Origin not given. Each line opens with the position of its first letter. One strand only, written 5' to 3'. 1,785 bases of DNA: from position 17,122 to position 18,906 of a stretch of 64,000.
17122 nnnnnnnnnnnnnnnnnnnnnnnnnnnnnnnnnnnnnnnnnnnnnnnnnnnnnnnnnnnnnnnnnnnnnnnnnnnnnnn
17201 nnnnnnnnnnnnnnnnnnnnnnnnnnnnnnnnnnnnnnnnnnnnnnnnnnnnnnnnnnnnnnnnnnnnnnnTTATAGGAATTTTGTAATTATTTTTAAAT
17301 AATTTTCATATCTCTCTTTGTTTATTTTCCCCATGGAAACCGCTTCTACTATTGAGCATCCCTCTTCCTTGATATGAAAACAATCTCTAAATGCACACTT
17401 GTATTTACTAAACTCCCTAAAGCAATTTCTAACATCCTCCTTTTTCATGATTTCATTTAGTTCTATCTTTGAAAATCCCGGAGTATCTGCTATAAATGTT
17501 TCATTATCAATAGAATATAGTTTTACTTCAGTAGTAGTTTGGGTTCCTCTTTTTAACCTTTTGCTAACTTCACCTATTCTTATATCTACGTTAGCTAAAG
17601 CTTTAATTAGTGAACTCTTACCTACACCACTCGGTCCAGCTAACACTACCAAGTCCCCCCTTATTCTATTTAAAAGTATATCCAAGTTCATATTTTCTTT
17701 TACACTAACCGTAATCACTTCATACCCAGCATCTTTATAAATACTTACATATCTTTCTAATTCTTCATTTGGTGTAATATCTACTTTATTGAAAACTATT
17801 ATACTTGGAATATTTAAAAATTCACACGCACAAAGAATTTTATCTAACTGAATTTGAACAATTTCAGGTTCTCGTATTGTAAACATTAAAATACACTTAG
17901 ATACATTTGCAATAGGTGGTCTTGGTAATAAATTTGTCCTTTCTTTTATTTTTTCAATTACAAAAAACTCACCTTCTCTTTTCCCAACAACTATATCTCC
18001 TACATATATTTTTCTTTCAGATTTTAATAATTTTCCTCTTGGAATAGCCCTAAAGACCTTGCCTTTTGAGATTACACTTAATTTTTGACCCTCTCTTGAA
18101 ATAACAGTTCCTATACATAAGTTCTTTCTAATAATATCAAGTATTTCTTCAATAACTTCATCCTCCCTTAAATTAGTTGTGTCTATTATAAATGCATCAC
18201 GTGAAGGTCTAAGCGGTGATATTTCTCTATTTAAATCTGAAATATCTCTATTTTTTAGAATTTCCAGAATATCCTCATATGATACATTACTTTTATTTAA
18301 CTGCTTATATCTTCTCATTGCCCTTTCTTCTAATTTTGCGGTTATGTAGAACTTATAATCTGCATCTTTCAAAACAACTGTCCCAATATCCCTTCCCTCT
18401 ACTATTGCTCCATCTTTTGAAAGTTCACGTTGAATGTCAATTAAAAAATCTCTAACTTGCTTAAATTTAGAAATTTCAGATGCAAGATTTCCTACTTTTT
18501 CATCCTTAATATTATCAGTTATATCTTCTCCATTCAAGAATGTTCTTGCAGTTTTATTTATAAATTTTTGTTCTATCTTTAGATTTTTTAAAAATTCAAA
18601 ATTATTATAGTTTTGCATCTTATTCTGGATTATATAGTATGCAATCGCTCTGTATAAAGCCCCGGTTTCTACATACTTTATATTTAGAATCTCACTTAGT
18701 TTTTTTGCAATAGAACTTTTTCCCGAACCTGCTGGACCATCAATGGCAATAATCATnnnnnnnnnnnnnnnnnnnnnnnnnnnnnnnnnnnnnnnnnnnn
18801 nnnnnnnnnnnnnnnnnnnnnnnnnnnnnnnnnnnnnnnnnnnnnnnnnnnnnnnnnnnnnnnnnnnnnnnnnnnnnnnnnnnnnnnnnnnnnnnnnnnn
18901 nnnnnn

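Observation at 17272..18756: Single-ORF fusion of cytidylate kinase and ribosome-assembly GTPase RsgA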

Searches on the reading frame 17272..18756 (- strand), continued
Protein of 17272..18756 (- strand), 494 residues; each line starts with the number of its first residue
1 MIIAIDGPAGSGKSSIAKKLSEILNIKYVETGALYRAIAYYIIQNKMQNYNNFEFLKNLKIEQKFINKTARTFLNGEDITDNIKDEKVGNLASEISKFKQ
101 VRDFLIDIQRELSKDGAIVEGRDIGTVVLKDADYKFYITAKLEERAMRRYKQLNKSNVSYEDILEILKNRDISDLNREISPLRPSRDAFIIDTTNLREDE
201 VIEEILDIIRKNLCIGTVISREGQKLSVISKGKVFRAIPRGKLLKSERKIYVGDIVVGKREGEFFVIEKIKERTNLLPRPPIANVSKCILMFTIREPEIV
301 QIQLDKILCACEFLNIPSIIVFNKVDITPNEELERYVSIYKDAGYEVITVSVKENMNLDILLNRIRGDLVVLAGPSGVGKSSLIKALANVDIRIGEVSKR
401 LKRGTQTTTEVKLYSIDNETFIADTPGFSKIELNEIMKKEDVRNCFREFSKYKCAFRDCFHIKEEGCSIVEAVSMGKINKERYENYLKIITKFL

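Call 73: predict_structure(alignment_id=A1)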
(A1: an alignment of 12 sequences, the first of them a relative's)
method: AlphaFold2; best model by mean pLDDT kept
length: 494 residues; sequences in the alignment: 12
mean_pLDDT: 64.0   pTM: 0.55
mean pLDDT of the five models: 64.0, 62.9, 61.8, 55.5, 51.5
residues with pLDDT >= 90: 67; 70-90: 152; 50-70: 122; < 50: 153
segments of 3 or more residues with pLDDT < 50: 242-248, 270-329, 342-345, 365-379, 389-437, 454-464
pLDDT, mean of each block of 10 residues (from residue 1): 85 90 88 92 88 87 87 95 85 85 87 85 69 84 89 76 87 77 77 90 87 60 57 65 46 61 69 37 27 27 38 40 41 53 50 54 48 45 51 31 30 39 40 47 57 48 57 71 59 56
secondary structure, 60 per line:
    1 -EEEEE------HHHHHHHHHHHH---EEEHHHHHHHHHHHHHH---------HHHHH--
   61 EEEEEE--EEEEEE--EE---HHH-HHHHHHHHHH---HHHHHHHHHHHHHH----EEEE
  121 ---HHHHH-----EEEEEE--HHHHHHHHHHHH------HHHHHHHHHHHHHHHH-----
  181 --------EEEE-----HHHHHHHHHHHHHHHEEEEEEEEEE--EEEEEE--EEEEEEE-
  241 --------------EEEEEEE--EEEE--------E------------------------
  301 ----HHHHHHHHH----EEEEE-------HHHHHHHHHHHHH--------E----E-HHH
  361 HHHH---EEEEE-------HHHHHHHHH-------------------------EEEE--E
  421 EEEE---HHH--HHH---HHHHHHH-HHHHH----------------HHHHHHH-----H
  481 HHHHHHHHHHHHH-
elements in order: E2-6 H13-24 E28-30 H31-44 H54-58 E61-66 E69-74 H86-95 H99-112 E117-120 H124-128 E134-139 H142-153 H160-175 E189-192 H198-212 E213-222 E225-230 E233-239 E255-261 E264-267 H305-313 E318-322 H330-342 H358-364 E368-372 H380-388 E414-417 E420-424 H439-445 H447-451 H468-474 H480-493

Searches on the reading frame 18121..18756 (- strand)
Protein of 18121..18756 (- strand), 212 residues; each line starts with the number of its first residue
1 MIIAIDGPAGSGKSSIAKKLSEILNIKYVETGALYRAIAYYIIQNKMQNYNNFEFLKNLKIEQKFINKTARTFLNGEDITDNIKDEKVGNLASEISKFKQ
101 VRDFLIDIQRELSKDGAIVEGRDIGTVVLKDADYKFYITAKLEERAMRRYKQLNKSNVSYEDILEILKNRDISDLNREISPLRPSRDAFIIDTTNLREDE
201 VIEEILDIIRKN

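Call 58: search_solved_structures(query=window:18121-18756:-, max_evalue=1e-30, show_alignments=5)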
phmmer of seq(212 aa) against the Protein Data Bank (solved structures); distinct sequences matched with E-value up to 1e-30: 10.
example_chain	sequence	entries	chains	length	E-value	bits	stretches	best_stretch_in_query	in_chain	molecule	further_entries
2h92_A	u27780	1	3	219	1.3e-42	149.4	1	3-209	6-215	Cytidylate kinase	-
3r8c_A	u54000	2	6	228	7.9e-40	140.3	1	1-210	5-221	Cytidylate kinase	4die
3r20_A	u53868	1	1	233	9.7e-39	136.7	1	1-210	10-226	Cytidylate kinase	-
4e22_A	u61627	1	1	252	1.5e-38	136.1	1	2-207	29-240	Cytidylate kinase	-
1kdo_A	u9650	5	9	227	5.1e-37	131.1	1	2-210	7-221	CYTIDYLATE KINASE | PROTEIN (CYTIDINE MONOPHOSPHATE KINASE)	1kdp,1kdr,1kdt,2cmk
1q3t_A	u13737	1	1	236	5.2e-37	131.1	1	3-206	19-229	Cytidylate kinase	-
1cke_A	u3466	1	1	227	9.2e-37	130.3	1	2-210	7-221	PROTEIN (CYTIDINE MONOPHOSPHATE KINASE)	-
2fem_A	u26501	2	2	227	3.6e-36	128.4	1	2-210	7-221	Cytidylate kinase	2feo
37fc_A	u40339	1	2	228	2.9e-34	122.1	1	2-210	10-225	Cytidylate kinase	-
7l4a_A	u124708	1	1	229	2e-33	119.4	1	3-211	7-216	Cytidylate kinase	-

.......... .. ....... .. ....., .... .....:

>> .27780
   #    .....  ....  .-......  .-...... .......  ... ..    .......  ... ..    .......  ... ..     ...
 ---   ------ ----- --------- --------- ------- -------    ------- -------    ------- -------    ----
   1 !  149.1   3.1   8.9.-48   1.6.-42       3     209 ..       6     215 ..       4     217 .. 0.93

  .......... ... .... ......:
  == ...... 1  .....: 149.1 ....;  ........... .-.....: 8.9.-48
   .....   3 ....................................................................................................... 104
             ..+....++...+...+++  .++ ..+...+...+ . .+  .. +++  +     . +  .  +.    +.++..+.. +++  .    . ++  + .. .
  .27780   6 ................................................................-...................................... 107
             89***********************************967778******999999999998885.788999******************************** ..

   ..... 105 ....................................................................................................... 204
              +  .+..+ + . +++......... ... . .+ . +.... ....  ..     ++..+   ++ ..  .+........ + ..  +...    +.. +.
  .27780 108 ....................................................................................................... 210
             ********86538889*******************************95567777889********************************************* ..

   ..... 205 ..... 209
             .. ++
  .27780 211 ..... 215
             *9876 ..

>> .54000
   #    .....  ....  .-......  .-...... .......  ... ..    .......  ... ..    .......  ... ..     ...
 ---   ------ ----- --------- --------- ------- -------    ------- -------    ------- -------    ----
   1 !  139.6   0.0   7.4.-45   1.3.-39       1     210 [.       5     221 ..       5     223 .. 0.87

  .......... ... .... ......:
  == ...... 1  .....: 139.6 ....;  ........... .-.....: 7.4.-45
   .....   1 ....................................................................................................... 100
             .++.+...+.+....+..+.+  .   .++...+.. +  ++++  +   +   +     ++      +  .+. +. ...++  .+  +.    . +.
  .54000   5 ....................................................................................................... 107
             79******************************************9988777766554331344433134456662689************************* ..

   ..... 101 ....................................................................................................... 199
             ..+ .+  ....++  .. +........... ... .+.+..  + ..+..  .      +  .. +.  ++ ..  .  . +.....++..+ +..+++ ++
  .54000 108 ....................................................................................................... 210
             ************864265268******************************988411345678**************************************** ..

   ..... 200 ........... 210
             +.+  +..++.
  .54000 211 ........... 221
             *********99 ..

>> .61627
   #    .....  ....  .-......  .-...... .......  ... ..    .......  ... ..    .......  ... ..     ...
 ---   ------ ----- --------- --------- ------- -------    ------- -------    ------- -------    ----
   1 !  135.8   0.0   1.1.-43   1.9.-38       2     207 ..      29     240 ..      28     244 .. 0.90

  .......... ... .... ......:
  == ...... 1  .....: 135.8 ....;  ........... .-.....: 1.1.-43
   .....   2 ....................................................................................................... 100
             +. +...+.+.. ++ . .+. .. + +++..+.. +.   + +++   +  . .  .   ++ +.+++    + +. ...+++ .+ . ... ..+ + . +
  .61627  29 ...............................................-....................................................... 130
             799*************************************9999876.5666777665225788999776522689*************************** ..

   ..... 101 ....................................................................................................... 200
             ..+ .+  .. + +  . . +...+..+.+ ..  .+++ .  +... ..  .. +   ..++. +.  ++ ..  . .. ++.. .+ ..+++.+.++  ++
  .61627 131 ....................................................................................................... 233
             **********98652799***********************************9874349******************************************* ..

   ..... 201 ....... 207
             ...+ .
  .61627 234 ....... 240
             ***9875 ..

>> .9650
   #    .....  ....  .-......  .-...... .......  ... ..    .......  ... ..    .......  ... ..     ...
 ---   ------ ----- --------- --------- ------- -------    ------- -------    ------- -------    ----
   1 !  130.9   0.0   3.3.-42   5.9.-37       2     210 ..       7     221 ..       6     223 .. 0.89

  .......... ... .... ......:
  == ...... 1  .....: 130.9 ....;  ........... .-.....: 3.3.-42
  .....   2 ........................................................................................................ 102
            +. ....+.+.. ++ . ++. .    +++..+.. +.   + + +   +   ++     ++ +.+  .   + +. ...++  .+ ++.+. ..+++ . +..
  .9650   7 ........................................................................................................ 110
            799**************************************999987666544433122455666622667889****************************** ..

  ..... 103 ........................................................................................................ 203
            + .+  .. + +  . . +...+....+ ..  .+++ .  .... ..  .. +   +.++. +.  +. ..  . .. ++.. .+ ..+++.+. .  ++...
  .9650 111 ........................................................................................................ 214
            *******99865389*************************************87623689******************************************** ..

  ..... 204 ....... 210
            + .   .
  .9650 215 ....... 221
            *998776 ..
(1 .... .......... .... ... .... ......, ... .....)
